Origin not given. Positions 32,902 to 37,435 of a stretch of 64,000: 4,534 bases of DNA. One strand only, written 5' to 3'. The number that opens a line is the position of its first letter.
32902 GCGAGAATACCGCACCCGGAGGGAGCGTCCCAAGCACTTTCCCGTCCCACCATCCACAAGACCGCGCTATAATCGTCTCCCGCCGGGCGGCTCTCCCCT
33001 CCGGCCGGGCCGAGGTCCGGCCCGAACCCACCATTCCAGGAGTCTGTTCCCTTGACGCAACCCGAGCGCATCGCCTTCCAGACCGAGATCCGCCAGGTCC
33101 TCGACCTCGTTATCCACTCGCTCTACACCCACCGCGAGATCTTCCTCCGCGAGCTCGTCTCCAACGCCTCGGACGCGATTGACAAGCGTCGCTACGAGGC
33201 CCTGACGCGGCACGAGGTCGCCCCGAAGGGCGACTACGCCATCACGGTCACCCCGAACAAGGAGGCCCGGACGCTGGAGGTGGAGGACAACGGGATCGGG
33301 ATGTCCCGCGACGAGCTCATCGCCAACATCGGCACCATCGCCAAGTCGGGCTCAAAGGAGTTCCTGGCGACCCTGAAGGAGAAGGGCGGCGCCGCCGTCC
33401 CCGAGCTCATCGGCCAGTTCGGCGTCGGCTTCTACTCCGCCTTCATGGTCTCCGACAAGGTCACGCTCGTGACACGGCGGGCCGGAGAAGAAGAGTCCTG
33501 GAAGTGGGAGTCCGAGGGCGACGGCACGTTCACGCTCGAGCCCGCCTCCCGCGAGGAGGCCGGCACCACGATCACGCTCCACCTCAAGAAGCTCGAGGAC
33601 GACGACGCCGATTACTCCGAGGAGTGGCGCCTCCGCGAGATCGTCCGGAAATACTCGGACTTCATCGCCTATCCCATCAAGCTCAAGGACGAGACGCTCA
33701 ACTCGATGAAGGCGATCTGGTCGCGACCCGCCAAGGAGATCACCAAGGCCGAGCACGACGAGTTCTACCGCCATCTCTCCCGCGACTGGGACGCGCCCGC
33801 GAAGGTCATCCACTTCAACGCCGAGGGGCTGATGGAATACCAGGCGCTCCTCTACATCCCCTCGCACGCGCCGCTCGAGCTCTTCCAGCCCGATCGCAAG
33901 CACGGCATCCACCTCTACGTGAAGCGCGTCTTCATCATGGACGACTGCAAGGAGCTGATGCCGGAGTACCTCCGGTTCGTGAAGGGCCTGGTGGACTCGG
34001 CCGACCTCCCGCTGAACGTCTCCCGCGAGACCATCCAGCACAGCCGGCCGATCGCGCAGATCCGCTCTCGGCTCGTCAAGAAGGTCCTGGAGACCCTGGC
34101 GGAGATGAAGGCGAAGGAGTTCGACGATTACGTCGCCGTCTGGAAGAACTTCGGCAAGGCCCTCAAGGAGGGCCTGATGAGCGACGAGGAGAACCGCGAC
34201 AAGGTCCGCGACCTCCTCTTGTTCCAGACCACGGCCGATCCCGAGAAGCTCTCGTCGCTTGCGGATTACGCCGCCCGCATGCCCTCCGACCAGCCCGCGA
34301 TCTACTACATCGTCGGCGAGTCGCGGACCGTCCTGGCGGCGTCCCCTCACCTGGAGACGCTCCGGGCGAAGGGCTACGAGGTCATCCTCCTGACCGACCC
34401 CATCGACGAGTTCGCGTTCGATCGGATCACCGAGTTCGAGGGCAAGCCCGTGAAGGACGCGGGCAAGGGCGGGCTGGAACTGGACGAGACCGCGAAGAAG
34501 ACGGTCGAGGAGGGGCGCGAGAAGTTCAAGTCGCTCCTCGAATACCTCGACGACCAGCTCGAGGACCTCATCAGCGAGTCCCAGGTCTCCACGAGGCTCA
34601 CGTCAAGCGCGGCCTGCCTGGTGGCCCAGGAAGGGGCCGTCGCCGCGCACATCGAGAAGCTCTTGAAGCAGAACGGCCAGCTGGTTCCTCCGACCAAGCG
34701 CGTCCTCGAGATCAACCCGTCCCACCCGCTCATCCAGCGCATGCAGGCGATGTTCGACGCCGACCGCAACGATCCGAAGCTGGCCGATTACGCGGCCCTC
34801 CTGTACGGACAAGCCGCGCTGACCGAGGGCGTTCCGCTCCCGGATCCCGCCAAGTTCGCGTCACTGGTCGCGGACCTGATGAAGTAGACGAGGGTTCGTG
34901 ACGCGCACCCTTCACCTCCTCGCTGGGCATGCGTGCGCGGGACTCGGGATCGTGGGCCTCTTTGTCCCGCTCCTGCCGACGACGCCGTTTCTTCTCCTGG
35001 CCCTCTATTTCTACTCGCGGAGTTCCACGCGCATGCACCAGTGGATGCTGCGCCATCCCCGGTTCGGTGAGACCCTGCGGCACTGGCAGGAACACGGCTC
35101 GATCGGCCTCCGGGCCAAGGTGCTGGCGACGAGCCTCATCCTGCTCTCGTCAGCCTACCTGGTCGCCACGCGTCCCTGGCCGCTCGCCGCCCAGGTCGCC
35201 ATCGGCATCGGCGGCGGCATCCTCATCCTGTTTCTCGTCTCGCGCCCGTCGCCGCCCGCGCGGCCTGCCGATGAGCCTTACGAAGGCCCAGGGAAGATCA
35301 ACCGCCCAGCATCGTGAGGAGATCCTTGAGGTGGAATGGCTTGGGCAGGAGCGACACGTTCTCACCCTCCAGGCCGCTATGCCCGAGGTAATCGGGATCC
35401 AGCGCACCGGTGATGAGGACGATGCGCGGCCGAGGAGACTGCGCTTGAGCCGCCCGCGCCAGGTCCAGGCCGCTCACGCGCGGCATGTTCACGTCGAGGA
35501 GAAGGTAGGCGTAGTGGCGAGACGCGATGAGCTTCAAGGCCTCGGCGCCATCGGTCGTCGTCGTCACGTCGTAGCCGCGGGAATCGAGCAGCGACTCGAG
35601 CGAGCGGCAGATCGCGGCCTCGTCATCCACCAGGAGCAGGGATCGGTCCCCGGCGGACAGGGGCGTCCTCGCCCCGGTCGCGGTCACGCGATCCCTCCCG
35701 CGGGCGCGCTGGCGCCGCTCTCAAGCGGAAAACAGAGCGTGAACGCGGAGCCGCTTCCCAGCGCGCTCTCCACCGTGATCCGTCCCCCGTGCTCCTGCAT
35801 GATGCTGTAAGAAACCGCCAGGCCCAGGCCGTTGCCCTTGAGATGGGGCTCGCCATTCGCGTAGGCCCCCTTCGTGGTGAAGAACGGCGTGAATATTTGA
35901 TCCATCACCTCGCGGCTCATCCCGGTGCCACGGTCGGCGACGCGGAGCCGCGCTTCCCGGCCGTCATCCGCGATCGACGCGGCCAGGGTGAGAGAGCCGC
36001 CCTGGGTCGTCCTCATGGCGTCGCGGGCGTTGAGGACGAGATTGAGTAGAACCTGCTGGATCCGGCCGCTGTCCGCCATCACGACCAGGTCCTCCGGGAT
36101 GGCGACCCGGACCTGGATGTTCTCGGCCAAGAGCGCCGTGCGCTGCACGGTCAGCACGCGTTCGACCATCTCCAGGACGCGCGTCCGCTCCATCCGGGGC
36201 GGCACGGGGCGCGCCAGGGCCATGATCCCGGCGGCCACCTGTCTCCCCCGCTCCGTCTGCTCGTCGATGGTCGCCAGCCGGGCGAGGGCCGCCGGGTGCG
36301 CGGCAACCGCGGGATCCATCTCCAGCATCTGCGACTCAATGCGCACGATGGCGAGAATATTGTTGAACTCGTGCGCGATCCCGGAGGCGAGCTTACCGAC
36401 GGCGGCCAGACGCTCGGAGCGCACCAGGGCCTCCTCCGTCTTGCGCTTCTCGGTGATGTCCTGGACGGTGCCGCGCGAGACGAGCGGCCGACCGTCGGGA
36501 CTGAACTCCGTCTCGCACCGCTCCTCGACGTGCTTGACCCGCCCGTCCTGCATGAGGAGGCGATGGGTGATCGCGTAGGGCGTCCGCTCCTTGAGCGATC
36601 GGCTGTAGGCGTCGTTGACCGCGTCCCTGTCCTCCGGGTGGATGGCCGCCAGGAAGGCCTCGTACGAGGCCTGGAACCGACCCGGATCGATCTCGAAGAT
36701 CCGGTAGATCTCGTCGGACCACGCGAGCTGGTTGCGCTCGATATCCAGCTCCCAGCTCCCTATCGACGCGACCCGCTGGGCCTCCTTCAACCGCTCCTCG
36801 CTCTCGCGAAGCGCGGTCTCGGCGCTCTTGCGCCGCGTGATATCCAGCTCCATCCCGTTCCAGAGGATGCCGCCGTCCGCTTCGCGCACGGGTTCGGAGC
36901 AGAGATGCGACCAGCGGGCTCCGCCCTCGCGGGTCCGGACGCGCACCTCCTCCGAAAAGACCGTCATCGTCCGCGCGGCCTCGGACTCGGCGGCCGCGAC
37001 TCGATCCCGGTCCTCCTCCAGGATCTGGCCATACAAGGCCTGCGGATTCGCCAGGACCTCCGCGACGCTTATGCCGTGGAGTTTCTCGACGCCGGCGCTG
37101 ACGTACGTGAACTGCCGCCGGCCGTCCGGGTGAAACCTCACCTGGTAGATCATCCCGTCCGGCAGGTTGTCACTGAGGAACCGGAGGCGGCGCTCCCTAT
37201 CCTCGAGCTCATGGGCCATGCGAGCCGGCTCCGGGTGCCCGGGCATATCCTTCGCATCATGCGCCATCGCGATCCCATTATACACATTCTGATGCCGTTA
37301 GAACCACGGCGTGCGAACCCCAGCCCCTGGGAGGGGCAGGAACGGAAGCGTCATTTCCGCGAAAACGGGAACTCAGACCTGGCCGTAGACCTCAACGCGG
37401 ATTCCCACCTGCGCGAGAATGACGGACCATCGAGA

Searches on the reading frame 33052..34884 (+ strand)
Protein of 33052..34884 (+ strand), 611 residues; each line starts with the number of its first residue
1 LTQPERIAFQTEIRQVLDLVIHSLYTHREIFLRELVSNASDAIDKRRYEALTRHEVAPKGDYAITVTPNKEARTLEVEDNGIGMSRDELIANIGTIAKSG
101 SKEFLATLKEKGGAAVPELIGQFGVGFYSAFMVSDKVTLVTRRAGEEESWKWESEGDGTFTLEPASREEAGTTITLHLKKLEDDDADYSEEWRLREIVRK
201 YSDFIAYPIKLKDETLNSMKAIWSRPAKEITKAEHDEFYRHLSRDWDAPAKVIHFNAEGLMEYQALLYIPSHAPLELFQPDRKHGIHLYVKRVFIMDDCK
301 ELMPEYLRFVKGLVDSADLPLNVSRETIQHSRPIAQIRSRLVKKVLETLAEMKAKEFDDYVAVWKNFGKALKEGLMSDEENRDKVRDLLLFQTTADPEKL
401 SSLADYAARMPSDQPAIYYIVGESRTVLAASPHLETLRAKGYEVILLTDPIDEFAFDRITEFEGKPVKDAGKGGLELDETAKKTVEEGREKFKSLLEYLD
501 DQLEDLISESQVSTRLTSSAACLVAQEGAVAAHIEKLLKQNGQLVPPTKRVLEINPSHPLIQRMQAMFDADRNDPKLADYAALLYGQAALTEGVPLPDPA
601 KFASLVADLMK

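Call 53: search_protein_families(library=pfam, proteins=[window:33052-34884:+], max_evalue=0.001)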
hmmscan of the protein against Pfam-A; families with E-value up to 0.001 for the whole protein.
window:33052-34884:+ (611 aa): 3 families
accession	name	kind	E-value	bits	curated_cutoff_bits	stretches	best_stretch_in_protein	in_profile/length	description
PF00183.23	HSP90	-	5.6e-138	461.6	24.4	2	213-611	79-487/518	Hsp90 protein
PF13589.12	HATPase_c_3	-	4.7e-10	40.1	25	1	30-153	5-104/137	Histidine kinase-, DNA gyrase B-, and HSP90-like ATPase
PF02518.31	HATPase_c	-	2.2e-06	28.5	26.4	1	30-180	4-109/111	Histidine kinase-, DNA gyrase B-, and HSP90-like ATPase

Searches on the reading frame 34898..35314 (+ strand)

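Call 62: search_protein_families(library=pfam, proteins=[window:34898-35314:+], max_evalue=0.001)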
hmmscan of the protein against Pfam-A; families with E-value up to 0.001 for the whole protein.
window:34898-35314:+ (139 aa): 1 family
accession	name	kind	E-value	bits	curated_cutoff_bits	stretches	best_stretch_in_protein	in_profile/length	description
PF04304.18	DUF454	-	1.1e-32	112.8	35.1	1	3-117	1-114/115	Protein of unknown function (DUF454)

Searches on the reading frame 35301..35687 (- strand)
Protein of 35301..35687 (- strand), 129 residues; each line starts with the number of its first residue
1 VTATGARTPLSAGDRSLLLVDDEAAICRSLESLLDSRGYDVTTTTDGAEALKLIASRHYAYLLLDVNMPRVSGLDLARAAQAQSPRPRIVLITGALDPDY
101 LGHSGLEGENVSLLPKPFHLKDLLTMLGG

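Call 53: search_protein_families(library=pfam, proteins=[window:35301-35687:-], max_evalue=0.001)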
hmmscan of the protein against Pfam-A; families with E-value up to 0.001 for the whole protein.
window:35301-35687:- (129 aa): 1 family
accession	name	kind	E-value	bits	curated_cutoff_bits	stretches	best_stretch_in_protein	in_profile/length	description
PF00072.30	Response_reg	-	2.5e-21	76.3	30.2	1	18-127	2-110/111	Response regulator receiver domain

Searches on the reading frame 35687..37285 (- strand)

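Call 53: search_protein_families(library=pfam, proteins=[window:35687-37285:-], max_evalue=0.001)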
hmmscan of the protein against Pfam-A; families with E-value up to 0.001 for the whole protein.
window:35687-37285:- (533 aa): 6 families
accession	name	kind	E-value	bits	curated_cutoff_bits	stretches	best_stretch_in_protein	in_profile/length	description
PF08447.18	PAS_3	-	1.3e-30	105.9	25.6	2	187-273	2-88/89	PAS fold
PF02518.31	HATPase_c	-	6e-23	81.8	26.4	1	405-522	2-110/111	Histidine kinase-, DNA gyrase B-, and HSP90-like ATPase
PF00989.32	PAS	-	1.8e-10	41.3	22.6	1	54-144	18-110/113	PAS fold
PF08448.16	PAS_4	-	2.2e-09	38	23.1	0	195-281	26-109/110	PAS fold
PF13426.13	PAS_9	-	8.9e-05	23.2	27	0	58-150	12-102/103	PAS domain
PF00512.31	HisKA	-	0.00017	22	26.9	1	297-359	3-62/66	His Kinase A (phospho-acceptor) domain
